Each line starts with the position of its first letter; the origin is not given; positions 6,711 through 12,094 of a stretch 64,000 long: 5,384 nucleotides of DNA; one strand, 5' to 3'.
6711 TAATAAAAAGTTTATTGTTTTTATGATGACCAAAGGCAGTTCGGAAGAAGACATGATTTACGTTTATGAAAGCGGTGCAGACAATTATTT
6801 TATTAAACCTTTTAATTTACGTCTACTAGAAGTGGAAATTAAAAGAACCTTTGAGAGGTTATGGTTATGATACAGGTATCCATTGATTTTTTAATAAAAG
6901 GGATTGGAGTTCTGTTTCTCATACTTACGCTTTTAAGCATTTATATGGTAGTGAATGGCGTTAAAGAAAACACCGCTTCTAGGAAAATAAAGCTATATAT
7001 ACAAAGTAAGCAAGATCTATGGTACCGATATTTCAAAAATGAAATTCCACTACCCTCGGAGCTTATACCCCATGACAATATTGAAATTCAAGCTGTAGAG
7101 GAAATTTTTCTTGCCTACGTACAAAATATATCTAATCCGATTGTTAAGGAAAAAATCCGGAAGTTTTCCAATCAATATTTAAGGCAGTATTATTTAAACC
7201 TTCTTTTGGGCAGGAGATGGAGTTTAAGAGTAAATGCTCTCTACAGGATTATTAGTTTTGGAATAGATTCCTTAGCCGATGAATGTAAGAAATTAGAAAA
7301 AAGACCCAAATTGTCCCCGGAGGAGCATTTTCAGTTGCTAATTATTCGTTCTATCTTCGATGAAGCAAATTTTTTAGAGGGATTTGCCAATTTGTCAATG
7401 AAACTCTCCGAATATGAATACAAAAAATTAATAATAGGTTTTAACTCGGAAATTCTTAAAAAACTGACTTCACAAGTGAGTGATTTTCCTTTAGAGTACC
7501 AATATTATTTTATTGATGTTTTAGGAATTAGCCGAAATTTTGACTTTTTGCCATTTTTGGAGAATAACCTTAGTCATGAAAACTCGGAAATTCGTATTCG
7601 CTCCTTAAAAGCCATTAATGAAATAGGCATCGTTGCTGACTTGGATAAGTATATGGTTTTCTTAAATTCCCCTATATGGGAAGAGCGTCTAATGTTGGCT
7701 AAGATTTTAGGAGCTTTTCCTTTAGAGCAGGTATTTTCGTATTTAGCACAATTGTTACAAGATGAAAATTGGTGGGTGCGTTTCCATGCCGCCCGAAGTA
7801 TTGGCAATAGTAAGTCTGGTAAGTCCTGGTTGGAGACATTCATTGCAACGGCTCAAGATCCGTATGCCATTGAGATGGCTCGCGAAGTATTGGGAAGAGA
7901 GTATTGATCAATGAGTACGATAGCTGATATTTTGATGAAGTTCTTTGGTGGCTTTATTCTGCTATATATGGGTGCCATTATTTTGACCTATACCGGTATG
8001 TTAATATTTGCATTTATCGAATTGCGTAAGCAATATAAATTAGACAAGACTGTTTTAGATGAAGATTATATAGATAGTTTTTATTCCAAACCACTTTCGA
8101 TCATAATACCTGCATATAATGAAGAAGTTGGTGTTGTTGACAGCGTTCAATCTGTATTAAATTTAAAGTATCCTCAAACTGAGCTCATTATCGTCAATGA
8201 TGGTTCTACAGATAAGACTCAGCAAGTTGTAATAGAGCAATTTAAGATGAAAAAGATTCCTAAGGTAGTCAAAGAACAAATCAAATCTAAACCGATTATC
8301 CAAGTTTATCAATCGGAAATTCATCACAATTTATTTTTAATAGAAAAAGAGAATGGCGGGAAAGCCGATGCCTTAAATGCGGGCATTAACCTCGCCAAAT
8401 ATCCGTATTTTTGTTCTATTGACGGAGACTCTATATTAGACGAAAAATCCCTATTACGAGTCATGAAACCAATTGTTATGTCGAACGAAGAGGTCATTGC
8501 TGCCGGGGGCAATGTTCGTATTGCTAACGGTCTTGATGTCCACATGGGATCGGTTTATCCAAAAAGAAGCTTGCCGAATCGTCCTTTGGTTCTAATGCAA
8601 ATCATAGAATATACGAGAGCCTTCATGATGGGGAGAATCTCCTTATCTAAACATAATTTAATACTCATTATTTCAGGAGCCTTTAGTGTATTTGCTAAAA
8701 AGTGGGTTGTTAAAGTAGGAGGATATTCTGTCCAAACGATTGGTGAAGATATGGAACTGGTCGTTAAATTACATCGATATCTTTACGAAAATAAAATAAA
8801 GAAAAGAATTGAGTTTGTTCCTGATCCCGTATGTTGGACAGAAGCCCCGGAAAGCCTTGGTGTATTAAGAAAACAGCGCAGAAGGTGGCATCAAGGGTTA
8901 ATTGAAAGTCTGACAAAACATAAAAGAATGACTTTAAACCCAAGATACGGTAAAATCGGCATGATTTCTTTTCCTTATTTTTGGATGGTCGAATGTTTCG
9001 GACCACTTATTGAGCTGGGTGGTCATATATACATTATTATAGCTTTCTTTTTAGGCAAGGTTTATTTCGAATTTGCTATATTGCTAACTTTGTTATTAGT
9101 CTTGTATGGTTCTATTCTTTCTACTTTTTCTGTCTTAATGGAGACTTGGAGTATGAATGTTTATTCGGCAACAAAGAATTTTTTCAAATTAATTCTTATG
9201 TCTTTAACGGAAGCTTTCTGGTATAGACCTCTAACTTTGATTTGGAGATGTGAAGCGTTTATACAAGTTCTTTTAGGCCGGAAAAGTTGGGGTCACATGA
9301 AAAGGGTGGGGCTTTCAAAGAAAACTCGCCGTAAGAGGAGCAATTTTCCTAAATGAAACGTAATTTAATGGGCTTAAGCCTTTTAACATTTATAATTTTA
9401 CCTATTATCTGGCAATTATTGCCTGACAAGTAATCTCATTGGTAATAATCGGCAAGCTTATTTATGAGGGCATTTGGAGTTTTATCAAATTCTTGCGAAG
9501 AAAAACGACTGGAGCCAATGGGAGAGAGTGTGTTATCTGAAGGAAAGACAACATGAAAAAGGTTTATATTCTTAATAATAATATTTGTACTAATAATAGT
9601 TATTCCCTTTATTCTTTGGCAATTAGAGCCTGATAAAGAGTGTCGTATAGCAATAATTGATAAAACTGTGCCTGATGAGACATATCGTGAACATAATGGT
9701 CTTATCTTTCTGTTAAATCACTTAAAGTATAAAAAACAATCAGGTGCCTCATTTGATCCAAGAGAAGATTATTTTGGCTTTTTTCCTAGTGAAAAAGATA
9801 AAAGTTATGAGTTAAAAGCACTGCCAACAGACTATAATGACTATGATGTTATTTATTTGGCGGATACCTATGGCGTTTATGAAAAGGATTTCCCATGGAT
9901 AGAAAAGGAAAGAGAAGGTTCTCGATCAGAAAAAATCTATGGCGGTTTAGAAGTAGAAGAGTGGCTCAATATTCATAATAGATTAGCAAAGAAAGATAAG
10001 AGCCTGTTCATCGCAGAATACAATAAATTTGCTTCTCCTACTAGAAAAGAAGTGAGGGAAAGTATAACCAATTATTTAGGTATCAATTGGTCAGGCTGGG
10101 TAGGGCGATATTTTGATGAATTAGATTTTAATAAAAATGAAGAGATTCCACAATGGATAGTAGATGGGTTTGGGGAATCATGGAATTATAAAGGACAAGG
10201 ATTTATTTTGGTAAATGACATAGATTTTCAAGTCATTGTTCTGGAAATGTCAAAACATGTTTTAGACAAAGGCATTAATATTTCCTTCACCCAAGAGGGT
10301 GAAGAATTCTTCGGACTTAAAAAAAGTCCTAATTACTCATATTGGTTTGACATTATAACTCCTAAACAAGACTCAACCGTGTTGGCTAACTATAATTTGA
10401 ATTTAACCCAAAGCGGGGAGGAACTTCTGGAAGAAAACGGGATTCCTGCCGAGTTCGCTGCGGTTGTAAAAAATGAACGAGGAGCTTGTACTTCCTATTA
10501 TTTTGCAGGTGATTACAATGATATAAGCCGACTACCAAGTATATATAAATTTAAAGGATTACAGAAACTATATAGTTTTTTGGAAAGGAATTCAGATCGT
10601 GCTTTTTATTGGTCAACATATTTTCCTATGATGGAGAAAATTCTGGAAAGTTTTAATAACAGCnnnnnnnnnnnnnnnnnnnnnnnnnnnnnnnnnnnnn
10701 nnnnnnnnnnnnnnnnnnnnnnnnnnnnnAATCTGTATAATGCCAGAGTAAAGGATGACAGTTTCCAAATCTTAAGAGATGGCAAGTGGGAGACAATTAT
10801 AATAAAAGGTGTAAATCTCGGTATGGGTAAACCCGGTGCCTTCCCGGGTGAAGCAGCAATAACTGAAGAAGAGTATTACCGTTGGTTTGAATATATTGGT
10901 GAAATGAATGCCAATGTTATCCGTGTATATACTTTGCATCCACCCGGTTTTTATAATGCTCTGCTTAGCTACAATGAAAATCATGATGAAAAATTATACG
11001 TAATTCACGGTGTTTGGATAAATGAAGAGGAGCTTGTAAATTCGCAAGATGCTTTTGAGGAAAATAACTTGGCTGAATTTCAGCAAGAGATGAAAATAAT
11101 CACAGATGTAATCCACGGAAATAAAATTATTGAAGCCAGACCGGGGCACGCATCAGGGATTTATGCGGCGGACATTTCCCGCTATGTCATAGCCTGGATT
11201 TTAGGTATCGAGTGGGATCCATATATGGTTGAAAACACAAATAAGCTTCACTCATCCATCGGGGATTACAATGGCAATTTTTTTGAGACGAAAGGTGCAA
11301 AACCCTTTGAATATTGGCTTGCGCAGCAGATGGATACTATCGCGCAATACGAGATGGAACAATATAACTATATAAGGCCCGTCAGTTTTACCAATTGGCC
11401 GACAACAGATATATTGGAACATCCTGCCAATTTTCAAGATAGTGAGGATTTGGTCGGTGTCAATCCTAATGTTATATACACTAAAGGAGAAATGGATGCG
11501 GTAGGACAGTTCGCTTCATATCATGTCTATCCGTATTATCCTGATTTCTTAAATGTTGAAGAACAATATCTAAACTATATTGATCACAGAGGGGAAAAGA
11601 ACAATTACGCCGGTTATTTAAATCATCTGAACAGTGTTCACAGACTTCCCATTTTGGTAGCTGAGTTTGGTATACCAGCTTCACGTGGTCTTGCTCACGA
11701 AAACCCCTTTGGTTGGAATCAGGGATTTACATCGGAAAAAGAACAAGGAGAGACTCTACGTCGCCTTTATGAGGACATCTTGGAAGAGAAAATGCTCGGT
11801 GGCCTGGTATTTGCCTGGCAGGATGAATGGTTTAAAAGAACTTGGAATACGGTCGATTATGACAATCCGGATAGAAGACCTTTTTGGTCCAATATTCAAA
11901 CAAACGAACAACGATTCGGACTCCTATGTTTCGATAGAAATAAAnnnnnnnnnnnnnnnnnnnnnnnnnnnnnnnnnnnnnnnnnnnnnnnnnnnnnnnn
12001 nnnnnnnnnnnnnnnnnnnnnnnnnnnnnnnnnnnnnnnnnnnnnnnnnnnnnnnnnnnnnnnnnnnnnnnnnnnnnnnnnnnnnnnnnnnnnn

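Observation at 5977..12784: Compact c-di-GMP-associated, synthase-dependent exopolysaccharide operon with a non-canonical accessory set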

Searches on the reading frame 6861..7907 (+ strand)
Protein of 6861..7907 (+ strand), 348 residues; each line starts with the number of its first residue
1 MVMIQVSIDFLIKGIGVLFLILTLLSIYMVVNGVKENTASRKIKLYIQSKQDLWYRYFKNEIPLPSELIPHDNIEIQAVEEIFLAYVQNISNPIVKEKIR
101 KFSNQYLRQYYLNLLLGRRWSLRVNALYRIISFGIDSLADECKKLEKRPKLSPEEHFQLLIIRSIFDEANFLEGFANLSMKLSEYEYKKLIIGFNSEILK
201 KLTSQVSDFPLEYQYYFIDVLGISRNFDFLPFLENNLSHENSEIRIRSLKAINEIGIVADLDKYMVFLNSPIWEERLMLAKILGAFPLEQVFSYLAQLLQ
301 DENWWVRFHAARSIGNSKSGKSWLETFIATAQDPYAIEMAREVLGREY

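Call 6: search_protein_families(library=pfam, proteins=[window:6861-7907:+], max_evalue=0.01)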
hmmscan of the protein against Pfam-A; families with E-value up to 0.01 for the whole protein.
window:6861-7907:+ (348 aa): 3 families
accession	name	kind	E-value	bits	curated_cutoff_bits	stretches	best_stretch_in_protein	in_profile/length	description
PF13646.12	HEAT_2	-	9.5e-13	48.7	27.7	1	268-344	8-87/88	HEAT repeats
PF02985.28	HEAT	-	8e-09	35.4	23.5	1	292-315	2-25/31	HEAT repeat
PF13513.12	HEAT_EZ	-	0.008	17.1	27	0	228-255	28-55/55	HEAT-like repeat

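Call 7: search_protein_families(library=ncbifam, proteins=[window:6861-7907:+], max_evalue=0.01)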
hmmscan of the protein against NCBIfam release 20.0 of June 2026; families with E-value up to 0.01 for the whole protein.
window:6861-7907:+ (348 aa): 1 family
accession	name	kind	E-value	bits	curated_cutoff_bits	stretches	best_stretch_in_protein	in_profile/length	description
NF045915.1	PhycobilmeDegNblB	equivalog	0.0015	18.1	300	1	221-306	123-208/214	phycobilisome degradation protein NblB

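Call 35: search_solved_structures(query=window:6861-7907:+, max_evalue=0.1)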
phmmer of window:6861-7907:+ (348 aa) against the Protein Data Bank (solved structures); distinct sequences matched with E-value up to 0.1: 17.
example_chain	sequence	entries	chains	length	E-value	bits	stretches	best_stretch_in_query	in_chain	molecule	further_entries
9sah_A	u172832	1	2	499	1e-12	51.3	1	236-332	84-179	E4-NB2 synthetic fusion protein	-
6ft5_A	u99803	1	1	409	2.2e-11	46.8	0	237-316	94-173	alphaRep A3_A3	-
6fsq_A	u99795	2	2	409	8.1e-10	41.7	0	237-316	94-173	alphaRep A3_bGFPD | A3_bGFPD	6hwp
4zv6_A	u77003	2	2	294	3.8e-09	39.5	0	274-316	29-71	AlphaRep-7 | alpha-Rep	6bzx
9rhz_A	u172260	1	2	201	2.3e-07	33.6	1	235-317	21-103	ALPHAREP bE5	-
4xl5_C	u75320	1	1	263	2.8e-07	33.4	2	239-328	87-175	bGFP-A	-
8aw4_A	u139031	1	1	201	2e-06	30.6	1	236-316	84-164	ALPHAREP bB-E3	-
3ltm_A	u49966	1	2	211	2.9e-05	26.7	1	237-316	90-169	Alpha-Rep4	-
3ltj_A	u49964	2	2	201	3e-05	26.7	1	237-316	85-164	AlphaRep-4 | bA3-2: binder of A3 protein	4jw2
6gx7_E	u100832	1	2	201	8.7e-05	25.2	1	237-316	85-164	iiiA5 ALPHAREP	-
7p0h_A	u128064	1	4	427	0.00073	22.1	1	236-328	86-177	Helicobacter pylori ComF fused to an artificial alphaREP crystallization helper (named B2)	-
6gwc_C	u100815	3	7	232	0.0011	21.6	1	236-345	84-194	iE5 ALPHAREP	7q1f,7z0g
5dcq_A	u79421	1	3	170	0.0015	21.1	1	235-319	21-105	artificial repeat proteins (alphaREP3)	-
6gwd_G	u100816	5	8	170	0.0032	20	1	235-331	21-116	iiH5 ALPHAREP | iih5 Alpha Repeating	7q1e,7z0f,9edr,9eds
9t1m_A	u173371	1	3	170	0.0049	19.4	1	235-316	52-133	Alpha Rep E4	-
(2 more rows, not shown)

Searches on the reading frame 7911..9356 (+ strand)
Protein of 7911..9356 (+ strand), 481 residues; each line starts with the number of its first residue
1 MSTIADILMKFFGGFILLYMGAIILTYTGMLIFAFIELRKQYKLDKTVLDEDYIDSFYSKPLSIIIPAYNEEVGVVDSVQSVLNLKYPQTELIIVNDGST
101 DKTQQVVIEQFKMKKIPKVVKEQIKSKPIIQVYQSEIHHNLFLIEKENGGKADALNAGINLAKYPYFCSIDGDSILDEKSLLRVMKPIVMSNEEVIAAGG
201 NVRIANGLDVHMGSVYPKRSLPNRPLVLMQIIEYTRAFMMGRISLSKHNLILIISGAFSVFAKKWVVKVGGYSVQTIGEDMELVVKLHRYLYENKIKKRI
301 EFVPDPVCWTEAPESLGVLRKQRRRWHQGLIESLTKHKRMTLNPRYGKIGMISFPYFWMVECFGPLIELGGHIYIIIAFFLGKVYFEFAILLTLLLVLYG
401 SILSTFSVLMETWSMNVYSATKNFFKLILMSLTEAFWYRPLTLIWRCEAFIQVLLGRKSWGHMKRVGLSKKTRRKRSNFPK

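Call 6: search_protein_families(library=pfam, proteins=[window:7911-9356:+], max_evalue=0.01)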
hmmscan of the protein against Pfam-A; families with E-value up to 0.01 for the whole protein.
window:7911-9356:+ (481 aa): 4 families
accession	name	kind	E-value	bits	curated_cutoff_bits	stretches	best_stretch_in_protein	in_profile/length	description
PF00535.33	Glycos_transf_2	-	1.8e-22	80.5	23.3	2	63-120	1-58/168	Glycosyl transferase family 2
PF13641.12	Glyco_tranf_2_3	-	2.2e-18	67.6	27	1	61-328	2-229/230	Glycosyltransferase like family 2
PF13632.12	Glyco_trans_2_3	-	9.3e-15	55.4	27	1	170-381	5-192/198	Glycosyl transferase family group 2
PF03142.21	Chitin_synth_2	-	2e-07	30.5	27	1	158-429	196-476/527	Chitin synthase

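Call 7: search_protein_families(library=ncbifam, proteins=[window:7911-9356:+], max_evalue=0.01)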
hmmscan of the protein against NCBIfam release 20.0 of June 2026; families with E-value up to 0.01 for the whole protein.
window:7911-9356:+ (481 aa): 25 families
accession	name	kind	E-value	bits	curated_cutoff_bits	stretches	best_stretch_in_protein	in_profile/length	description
TIGR03937.1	PgaC_IcaA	equivalog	6.1e-41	140.7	422.3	2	135-438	97-371/407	poly-beta-1,6-N-acetyl-D-glucosamine synthase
TIGR03111.1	glyc2_xrt_Gpos1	hypoth_equivalog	7.4e-28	97.5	363.95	1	23-343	18-299/439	TIGR03111 family XrtG-associated glycosyltransferase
TIGR04283.1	glyco_like_mftF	equivalog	1.9e-13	50.5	182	1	62-197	1-104/221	TIGR04283 family arsenosugar biosynthesis glycosyltransferase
NF007482.0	PRK10073.1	equivalog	1.6e-12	47.1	423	1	60-112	6-57/334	glycosyltransferase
NF053846.1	glyco_with_XrtP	equivalog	8.8e-12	44.4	520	1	64-465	45-437/440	XrtP-associated glycosyltransferase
TIGR03030.1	CelA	equivalog_domain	5.3e-11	41.3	699.1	2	256-332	309-379/714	UDP-forming cellulose synthase catalytic subunit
NF047683.1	TeichurnBiosyTuaG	equivalog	6.2e-11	42.4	400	1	62-181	8-104/252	teichuronic acid biosynthesis protein TuaG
NF041875.1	EPS_EpsD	equivalog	5.9e-10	39.1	370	2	62-112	1-53/325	exopolysaccharide biosynthesis glycosyltransferase EpsD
NF053739.1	GlytfEpsEBac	equivalog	4.1e-07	29.2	450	1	62-113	3-54/265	glycosyltransferase EpsE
TIGR04242.1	nodulat_NodC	equivalog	1e-06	28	550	1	59-328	47-282/395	chitooligosaccharide synthase NodC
NF008558.0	PRK11498.1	equivalog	2.1e-06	26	992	0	255-332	432-503/872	UDP-forming cellulose synthase catalytic subunit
NF041865.1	EpsU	equivalog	4.7e-06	25.9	700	1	62-106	41-87/394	exopolysaccharide biosynthesis GT2 family glycosyltransferase EpsU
NF050050.1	ProtGlycPglI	equivalog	5.4e-06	26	500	1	62-125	4-68/306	GalNAc(5)-diNAcBac-PP-undecaprenol beta-1,3-glucosyltransferase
TIGR03469.1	HpnB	hypoth_equivalog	4.9e-05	22.5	379.25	1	60-107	44-92/386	hopene-associated glycosyltransferase HpnB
NF038299.1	EPS_HpsN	equivalog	8.4e-05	21.7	425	1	62-115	3-58/317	hormogonium polysaccharide biosynthesis glycosyltransferase HpsN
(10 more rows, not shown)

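Call 10: find_encoding_contigs(protein=window:7911-9356:+, flank=10000, max_places=6)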
Protein window:7911-9356:+ (481 aa): 6 contigs read that carry it; 4 places shown.
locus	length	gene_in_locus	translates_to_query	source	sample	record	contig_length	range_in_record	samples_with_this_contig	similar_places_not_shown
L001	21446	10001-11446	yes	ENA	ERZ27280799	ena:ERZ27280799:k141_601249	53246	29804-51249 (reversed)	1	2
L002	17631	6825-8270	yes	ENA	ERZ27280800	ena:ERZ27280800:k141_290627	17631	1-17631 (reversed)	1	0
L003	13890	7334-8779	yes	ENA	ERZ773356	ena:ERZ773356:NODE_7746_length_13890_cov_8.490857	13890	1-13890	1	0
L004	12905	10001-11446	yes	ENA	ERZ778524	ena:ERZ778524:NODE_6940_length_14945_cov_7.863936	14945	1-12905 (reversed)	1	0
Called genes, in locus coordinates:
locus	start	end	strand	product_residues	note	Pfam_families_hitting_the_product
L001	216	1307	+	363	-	PF00990:GGDEF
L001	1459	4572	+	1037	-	PF16927:HisKA_7TM, PF00990:GGDEF, PF00563:EAL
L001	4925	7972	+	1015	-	PF16927:HisKA_7TM, PF00990:GGDEF, PF00563:EAL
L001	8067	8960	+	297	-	PF00072:Response_reg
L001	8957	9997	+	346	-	PF02985:HEAT (faint), PF13646:HEAT_2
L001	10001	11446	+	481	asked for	PF00535:Glycos_transf_2, PF03142:Chitin_synth_2 (weak), PF13641:Glyco_tranf_2_3, PF13632:Glyco_trans_2_3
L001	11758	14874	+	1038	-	-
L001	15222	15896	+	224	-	PF01987:AIM24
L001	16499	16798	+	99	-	PF09862:DUF2089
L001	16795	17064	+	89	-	-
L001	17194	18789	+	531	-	PF00474:SSF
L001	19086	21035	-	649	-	PF02824:TGS, PF07973:tRNA_SAD, PF00587:tRNA-synt_2b, PF03129:HGTP_anticodon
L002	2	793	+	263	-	?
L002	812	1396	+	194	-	PF00563:EAL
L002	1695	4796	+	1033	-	PF16927:HisKA_7TM, PF00990:GGDEF, PF00563:EAL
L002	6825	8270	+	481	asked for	PF00535:Glycos_transf_2, PF03142:Chitin_synth_2 (weak), PF13641:Glyco_tranf_2_3, PF13632:Glyco_trans_2_3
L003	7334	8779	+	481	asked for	PF00535:Glycos_transf_2, PF03142:Chitin_synth_2 (weak), PF13641:Glyco_tranf_2_3, PF13632:Glyco_trans_2_3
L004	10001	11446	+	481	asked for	PF00535:Glycos_transf_2, PF03142:Chitin_synth_2 (weak), PF13641:Glyco_tranf_2_3, PF13632:Glyco_trans_2_3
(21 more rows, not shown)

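Call 34: search_solved_structures(query=window:7911-9356:+, max_evalue=0.01)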
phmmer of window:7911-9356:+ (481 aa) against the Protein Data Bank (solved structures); distinct sequences matched with E-value up to 0.01: 15.
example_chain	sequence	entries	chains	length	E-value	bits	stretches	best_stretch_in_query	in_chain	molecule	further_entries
5hea_A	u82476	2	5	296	2.4e-07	33.1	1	62-111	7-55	Putative glycosyltransferase (GalT1)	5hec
2z86_A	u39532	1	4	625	2.6e-07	33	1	62-112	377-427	Chondroitin synthase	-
2z87_A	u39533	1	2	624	2.6e-07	33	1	62-112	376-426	Chondroitin synthase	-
6p61_A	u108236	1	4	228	7.5e-06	28.2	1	61-116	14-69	Glycosyltransferase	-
7lby_A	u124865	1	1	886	0.0001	24.5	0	255-335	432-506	Cellulose synthase catalytic subunit [UDP-forming]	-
9b8v_E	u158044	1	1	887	0.0001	24.5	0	255-335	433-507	Cellulose synthase catalytic subunit [UDP-forming]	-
9fmv_A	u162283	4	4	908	0.00011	24.4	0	255-335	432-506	Cellulose synthase catalytic subunit [UDP-forming]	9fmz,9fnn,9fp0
5tze_C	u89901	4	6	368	0.00064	21.9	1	62-119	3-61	Glycosyl transferase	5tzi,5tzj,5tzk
5ekp_C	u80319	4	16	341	0.0012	21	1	53-120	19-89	Uncharacterized glycosyltransferase sll0501 | Glycosyltransferase sll0501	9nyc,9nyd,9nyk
5eke_A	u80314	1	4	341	0.0012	21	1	53-120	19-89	Uncharacterized glycosyltransferase sll0501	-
9nye_A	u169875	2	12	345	0.0012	21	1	53-120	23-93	Glycosyltransferase sll0501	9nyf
5tz8_A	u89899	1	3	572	0.0013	20.8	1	62-119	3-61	Glycosyl transferase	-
3l7j_A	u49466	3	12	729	0.0015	20.7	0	61-112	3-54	Teichoic acid biosynthesis protein F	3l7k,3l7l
3l7i_A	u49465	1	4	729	0.0015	20.7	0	61-112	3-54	Teichoic acid biosynthesis protein F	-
3l7m_A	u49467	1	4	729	0.0015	20.7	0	61-112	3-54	Teichoic acid biosynthesis protein F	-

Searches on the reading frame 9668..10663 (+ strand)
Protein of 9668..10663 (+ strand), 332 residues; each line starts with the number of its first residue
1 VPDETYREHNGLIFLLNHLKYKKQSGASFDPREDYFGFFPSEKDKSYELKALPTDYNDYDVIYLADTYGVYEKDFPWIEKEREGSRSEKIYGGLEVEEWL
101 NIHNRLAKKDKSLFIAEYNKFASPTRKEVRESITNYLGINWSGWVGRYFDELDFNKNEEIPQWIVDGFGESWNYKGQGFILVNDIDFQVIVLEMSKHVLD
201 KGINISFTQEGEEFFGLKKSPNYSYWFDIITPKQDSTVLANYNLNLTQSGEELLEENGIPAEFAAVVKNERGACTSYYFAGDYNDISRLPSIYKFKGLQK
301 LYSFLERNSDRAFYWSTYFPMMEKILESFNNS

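Call 55: search_protein_families(library=pfam, proteins=[window:9668-10663:+], max_evalue=10)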
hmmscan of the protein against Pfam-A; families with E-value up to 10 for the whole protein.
seq(332 aa): 0 families
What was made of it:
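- Tried and rejected: Nothing was found (call 55).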

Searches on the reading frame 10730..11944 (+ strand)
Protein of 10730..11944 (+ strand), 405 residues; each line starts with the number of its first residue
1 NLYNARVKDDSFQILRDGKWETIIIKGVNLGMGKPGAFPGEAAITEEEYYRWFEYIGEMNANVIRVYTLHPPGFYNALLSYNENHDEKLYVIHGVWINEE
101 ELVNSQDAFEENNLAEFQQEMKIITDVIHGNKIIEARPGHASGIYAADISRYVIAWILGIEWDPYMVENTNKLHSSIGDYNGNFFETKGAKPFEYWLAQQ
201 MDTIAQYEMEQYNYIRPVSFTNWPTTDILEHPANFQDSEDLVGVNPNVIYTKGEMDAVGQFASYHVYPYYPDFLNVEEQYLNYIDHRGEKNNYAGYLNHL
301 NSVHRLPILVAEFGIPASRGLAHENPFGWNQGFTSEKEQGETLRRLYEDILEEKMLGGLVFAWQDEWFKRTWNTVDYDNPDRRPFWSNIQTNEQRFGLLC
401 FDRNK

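Call 55: search_protein_families(library=pfam, proteins=[window:10730-11944:+], max_evalue=10)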
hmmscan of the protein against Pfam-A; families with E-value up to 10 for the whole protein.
seq(405 aa): 2 families
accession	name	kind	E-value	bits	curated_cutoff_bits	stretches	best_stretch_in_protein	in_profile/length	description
PF19925.4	DUF6388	-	0.1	13.6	25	0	331-364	37-70/107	Family of unknown function (DUF6388)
PF07672.19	MFS_Mycoplasma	-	0.28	11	24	1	87-173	123-197/297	Mycoplasma MFS transporter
